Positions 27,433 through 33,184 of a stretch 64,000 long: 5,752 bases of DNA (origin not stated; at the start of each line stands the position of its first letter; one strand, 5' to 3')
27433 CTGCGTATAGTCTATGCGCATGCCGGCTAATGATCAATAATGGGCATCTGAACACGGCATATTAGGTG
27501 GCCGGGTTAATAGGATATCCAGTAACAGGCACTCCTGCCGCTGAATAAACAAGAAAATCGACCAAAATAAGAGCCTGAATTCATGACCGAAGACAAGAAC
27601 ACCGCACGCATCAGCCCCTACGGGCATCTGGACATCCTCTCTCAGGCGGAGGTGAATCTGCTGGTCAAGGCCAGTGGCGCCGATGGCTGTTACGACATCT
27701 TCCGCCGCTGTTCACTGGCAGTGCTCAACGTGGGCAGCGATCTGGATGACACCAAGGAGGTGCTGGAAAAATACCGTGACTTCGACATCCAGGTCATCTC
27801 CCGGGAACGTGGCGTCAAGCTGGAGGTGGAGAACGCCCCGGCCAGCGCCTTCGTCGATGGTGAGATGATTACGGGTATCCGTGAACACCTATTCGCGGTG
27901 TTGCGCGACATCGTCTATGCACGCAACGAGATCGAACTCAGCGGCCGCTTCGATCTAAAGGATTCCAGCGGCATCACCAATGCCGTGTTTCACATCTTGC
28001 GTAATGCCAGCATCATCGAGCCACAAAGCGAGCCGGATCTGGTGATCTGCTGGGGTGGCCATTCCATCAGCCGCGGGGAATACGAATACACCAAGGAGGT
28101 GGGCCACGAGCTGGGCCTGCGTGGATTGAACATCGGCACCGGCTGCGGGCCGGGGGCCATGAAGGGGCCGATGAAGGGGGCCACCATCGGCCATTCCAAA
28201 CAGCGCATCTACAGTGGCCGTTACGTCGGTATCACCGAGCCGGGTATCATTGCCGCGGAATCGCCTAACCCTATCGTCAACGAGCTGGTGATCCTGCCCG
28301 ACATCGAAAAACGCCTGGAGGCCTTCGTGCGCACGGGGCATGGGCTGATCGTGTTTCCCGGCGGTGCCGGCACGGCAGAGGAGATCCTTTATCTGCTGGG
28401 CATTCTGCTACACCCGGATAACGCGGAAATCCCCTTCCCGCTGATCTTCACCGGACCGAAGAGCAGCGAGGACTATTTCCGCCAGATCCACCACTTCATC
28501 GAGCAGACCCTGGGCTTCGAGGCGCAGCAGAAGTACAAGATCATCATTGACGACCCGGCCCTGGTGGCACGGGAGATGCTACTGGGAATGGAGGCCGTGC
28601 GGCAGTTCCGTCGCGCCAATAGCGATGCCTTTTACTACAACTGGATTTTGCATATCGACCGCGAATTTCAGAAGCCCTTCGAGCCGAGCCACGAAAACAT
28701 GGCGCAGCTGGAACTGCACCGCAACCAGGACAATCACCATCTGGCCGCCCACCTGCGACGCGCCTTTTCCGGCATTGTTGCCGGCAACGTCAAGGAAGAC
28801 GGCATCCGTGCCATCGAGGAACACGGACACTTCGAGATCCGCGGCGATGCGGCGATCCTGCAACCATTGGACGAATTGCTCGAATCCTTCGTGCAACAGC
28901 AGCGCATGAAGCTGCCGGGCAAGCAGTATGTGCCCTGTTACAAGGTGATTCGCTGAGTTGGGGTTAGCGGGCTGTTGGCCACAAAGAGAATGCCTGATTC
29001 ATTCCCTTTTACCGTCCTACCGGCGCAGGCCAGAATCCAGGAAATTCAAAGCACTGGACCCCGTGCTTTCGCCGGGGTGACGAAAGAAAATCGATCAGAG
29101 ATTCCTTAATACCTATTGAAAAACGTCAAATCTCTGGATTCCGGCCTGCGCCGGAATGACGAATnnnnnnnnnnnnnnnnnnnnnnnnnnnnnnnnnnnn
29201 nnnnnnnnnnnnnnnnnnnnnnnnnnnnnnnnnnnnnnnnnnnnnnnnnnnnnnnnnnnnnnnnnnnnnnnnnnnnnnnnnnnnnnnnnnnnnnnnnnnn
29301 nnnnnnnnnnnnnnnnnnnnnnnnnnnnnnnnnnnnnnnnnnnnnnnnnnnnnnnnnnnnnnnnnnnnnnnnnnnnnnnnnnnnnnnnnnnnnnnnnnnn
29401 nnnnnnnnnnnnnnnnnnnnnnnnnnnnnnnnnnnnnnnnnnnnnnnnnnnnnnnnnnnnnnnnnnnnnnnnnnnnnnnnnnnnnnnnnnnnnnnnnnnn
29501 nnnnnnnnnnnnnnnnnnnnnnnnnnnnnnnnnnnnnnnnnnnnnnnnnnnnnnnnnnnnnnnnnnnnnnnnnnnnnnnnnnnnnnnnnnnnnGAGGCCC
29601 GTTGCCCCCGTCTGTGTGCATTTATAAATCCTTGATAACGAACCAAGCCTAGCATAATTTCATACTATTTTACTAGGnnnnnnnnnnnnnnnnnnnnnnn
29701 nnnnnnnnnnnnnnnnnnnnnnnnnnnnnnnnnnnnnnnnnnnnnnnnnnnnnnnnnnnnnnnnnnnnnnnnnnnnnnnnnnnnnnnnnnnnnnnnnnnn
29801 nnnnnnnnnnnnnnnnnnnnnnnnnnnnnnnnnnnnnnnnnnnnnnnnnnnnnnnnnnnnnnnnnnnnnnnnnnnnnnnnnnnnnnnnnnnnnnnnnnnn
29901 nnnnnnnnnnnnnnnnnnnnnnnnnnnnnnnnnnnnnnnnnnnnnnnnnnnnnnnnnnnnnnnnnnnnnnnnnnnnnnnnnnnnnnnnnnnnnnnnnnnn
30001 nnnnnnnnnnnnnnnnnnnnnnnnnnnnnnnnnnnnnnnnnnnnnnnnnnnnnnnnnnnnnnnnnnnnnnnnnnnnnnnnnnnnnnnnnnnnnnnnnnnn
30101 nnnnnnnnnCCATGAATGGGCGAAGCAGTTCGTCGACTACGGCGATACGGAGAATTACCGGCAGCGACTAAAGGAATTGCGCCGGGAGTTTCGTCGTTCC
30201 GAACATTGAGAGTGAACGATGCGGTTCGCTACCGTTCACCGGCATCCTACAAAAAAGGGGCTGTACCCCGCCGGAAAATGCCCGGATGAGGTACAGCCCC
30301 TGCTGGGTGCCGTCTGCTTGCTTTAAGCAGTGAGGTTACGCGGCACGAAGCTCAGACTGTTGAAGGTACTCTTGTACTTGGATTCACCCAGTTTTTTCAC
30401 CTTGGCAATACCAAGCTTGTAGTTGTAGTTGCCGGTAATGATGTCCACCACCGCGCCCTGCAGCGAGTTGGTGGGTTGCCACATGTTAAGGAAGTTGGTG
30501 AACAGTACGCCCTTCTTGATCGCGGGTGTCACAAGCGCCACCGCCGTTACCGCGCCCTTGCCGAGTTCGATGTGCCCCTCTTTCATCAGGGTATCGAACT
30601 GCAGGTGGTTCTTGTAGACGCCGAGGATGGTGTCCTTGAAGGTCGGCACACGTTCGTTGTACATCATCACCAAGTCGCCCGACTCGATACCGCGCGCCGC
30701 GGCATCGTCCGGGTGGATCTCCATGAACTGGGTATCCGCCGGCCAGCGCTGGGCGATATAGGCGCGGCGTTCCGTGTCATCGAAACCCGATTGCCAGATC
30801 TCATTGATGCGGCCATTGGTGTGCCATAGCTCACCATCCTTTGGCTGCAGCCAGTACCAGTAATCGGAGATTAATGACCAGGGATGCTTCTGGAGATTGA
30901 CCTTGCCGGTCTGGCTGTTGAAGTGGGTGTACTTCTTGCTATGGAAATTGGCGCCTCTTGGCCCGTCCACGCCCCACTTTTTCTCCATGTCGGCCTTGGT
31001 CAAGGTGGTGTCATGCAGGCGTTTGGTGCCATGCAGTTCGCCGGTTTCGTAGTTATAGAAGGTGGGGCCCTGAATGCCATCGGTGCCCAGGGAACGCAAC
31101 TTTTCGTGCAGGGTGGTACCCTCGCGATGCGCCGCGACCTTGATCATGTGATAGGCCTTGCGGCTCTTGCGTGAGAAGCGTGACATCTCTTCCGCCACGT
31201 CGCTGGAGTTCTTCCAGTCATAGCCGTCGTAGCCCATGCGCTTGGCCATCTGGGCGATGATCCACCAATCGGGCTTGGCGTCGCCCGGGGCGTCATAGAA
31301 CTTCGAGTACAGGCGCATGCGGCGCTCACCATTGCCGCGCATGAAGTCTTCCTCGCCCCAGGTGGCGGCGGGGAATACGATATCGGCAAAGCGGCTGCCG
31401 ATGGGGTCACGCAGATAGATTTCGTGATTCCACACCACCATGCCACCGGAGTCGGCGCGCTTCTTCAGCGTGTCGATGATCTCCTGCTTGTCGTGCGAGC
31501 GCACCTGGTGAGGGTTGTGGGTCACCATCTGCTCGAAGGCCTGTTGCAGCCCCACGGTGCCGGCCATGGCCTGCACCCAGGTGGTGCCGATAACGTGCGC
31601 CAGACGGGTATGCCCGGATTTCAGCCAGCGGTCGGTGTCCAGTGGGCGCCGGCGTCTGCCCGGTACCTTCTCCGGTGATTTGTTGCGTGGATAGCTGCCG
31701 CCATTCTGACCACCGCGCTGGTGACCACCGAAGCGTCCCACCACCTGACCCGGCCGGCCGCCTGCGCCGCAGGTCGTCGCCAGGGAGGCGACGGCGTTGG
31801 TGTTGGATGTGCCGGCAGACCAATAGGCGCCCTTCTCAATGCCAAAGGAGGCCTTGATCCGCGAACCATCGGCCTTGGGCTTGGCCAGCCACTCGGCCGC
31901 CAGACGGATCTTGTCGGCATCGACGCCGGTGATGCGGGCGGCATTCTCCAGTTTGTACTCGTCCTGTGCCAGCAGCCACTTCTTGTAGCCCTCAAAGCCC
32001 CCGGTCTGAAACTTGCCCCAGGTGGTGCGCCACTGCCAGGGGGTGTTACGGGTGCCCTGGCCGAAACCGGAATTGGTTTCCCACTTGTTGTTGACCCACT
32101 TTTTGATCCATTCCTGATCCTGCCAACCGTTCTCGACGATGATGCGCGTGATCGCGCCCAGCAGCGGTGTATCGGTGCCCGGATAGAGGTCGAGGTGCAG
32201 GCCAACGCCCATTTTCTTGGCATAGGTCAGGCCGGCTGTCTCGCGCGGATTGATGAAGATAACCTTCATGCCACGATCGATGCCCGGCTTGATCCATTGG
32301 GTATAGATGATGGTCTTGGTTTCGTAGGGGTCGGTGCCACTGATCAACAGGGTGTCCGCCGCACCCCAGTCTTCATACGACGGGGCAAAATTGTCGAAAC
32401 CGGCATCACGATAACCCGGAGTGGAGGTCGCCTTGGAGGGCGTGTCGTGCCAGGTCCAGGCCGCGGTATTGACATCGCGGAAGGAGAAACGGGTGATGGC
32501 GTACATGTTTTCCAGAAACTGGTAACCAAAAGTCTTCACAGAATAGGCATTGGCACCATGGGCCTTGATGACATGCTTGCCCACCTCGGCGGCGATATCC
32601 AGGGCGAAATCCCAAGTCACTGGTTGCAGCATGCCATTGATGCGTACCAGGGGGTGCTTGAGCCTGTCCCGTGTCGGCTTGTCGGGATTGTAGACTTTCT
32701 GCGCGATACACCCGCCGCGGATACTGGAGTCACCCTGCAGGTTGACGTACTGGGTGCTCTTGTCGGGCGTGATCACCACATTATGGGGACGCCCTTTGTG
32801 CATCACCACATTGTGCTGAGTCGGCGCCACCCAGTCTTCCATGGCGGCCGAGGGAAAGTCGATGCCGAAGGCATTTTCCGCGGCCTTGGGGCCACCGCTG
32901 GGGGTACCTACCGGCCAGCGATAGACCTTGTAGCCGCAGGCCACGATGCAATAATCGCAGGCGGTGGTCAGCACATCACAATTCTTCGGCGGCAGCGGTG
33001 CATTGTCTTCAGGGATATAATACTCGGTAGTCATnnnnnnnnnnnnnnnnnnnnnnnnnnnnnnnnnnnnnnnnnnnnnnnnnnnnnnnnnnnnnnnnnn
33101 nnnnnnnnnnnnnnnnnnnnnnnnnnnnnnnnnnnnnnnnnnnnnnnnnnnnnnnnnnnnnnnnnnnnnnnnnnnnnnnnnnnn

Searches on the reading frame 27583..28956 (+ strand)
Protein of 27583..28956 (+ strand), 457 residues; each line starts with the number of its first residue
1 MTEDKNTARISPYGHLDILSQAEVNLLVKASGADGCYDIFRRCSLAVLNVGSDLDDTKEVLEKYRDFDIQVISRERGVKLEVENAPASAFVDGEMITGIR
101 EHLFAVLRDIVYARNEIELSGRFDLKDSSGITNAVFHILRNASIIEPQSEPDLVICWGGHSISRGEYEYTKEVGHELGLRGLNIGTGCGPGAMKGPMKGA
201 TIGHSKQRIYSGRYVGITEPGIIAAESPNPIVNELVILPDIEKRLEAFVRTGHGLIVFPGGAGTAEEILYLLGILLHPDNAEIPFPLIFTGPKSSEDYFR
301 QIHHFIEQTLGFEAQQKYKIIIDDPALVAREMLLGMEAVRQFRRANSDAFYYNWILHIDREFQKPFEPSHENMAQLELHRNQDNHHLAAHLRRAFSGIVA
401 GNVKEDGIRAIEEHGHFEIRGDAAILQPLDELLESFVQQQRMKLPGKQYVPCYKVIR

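Call 31: search_protein_families(library=pfam, max_evalue=0.000001, proteins=[window:27583-28956:+])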
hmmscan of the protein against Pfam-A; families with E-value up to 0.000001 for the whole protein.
window:27583-28956:+ (457 aa): 3 families
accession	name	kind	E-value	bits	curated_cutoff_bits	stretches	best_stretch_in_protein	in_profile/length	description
PF11892.13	PpnN_C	-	3.3e-58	195.5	25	1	336-456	1-121/121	Pyrimidine/purine nucleotide monophosphate nucleosidase, C-terminal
PF14793.11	DUF4478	-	3.3e-46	156.2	25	1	9-117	2-109/109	Pyrimidine/purine nucleotide 5'-monophosphate nucleosidases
PF03641.19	Lysine_decarbox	-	9.6e-24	84.5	27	1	208-332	14-131/131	Possible lysine decarboxylase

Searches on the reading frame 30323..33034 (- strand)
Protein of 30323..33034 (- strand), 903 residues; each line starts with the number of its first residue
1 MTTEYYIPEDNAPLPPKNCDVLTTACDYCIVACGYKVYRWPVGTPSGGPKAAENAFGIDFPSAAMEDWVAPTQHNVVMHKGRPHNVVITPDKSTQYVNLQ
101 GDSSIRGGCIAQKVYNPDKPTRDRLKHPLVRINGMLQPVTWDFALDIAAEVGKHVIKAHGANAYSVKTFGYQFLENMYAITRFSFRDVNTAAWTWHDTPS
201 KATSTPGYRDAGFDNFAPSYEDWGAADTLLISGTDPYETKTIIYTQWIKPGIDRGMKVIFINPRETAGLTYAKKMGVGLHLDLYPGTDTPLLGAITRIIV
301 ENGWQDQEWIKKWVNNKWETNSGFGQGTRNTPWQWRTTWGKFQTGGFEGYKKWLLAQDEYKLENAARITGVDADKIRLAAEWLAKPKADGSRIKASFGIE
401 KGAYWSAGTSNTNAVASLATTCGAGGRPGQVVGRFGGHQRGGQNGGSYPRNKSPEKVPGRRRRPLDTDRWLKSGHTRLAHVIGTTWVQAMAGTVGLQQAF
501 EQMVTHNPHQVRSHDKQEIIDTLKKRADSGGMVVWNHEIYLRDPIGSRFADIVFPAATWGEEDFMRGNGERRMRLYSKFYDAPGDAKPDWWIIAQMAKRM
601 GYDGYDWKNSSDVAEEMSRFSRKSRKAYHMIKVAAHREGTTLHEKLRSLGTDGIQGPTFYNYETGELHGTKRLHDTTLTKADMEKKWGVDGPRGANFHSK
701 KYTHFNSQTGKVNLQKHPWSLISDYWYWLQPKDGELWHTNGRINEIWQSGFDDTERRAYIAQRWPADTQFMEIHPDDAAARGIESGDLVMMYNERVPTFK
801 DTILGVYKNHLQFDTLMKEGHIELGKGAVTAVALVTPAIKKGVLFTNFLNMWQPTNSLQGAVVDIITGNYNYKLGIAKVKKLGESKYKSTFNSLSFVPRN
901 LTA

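Call 31: search_protein_families(library=pfam, max_evalue=0.000001, proteins=[window:30323-33034:-])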
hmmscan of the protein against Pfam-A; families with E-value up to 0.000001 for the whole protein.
window:30323-33034:- (903 aa): 3 families
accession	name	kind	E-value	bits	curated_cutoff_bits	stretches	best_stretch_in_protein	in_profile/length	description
PF18465.7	Rieske_3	-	2.9e-36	124.1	25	1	26-121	1-96/96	Rieske 3Fe-4S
PF00384.28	Molybdopterin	-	1.2e-34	120.3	24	1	124-599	1-353/353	Molybdopterin oxidoreductase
PF01568.27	Molydop_binding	-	1.3e-12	48.1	26.8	1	736-795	1-56/110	Molydopterin dinucleotide binding domain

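Call 52: search_protein_families(library=ncbifam, max_evalue=1e-10, proteins=[window:30323-33034:-])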
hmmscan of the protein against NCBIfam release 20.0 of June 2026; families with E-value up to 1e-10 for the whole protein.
window:30323-33034:- (903 aa): 11 families
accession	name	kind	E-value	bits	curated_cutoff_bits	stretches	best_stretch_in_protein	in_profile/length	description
TIGR02693.1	arsenite_ox_L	equivalog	4.7e-121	405.2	359.05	1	13-799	3-755/806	arsenate reductase (azurin) large subunit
TIGR01591.1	Fdh-alpha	equivalog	5.8e-50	170.1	666.25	2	345-621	239-498/672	formate dehydrogenase subunit alpha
NF047855.1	AssmNtatRedNasC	equivalog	3.5e-31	108.2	1100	1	120-316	73-265/708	assimilatory nitrate reductase catalytic subunit NasC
NF010055.0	PRK13532.1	equivalog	2.5e-29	102.1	904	1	93-604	72-575/830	nitrate reductase catalytic subunit NapA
TIGR01706.1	NAPA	equivalog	4.7e-26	91.3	930.55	1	85-604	64-575/830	periplasmic nitrate reductase subunit alpha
NF041323.1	Nitr_red_NasA_Halo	equivalog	3.8e-24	85.2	1000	1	109-312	36-234/673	assimilatory nitrate reductase NasA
TIGR02166.1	dmsA_ynfE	subfamily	6.1e-19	67.6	777.7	1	93-441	78-407/794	DMSO/selenate family reductase complex A subunit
TIGR00509.1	bisC_fam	subfamily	5.2e-17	61.4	1017.55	0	768-795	656-683/772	molybdopterin guanine dinucleotide-containing S/N-oxide reductase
TIGR03479.1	DMSO_red_II_alp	subfamily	1.6e-13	49.7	984.75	0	358-601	396-644/913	molybdopterin-dependent oxidoreductase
TIGR01553.1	formate-DH-alph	equivalog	7.9e-12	43.8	814.2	0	219-324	215-314/1009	formate dehydrogenase-N subunit alpha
NF005895.0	PRK07860.1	equivalog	2.4e-11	42.4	802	0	121-296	288-456/811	NADH-quinone oxidoreductase subunit G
